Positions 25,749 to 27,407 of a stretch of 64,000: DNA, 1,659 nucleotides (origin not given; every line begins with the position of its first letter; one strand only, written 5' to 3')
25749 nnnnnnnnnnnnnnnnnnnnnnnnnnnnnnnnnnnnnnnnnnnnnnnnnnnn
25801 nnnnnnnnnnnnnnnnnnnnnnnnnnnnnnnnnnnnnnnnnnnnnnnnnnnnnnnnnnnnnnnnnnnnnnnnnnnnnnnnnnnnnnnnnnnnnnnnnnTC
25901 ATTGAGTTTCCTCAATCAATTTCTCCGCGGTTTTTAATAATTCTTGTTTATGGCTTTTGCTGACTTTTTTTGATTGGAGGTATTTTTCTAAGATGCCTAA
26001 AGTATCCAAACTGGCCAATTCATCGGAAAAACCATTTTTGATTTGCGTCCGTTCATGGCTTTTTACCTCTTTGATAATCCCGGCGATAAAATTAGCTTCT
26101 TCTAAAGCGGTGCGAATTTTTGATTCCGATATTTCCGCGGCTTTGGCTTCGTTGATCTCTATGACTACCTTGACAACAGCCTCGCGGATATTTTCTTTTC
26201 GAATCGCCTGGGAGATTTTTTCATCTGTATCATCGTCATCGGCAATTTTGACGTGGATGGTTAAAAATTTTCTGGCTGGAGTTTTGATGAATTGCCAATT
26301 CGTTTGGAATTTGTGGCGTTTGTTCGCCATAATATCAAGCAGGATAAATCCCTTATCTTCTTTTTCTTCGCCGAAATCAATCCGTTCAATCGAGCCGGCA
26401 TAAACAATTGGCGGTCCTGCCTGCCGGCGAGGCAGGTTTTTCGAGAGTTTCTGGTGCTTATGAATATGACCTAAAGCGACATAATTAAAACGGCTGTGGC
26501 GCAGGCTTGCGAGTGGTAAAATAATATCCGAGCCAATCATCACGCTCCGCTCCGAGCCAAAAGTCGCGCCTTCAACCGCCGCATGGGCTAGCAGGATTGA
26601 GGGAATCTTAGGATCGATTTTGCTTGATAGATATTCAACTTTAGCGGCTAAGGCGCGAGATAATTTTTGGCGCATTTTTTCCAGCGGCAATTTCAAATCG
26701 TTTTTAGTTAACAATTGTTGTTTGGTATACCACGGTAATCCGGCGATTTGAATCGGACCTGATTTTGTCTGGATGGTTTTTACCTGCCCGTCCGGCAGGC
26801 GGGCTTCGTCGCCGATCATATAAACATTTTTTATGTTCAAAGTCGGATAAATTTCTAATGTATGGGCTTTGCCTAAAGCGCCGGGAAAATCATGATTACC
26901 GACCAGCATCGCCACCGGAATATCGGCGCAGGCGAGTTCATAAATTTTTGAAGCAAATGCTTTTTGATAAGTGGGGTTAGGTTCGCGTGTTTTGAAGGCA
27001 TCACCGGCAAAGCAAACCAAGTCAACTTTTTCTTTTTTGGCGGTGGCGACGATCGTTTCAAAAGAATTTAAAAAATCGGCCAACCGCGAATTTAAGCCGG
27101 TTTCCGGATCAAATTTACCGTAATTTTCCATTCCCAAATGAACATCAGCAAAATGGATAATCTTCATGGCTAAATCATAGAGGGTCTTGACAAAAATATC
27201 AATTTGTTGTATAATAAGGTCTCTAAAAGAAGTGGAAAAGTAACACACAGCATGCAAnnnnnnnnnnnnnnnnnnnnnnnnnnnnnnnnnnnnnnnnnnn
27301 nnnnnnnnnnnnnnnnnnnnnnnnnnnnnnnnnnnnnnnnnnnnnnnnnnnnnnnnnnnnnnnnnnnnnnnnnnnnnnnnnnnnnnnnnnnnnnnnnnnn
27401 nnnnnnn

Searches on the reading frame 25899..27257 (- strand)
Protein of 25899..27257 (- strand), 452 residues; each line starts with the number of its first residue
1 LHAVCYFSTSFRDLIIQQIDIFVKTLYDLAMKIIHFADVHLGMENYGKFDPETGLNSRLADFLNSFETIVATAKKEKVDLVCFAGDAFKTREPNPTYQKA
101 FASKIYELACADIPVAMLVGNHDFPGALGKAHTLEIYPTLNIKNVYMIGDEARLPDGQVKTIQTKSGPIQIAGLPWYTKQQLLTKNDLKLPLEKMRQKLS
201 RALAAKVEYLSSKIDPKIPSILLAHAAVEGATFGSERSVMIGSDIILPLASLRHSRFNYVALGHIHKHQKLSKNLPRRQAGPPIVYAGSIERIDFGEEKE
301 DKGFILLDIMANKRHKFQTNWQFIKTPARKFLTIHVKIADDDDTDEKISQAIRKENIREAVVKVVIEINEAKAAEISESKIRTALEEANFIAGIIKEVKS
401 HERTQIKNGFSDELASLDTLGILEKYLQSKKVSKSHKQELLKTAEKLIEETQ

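Call 26: search_protein_families(library=pfam, proteins=[window:25899-27257:-], max_evalue=0.00001)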
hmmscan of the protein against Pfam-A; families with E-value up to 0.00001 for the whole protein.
window:25899-27257:- (452 aa): 2 families
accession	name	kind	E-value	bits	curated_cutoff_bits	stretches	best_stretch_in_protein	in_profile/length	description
PF00149.33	Metallophos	-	2.3e-16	61.2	21.5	1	31-267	1-190/191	Calcineurin-like phosphoesterase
PF12850.12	Metallophos_2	-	2.7e-06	27.9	27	0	31-136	1-79/154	Calcineurin-like phosphoesterase superfamily domain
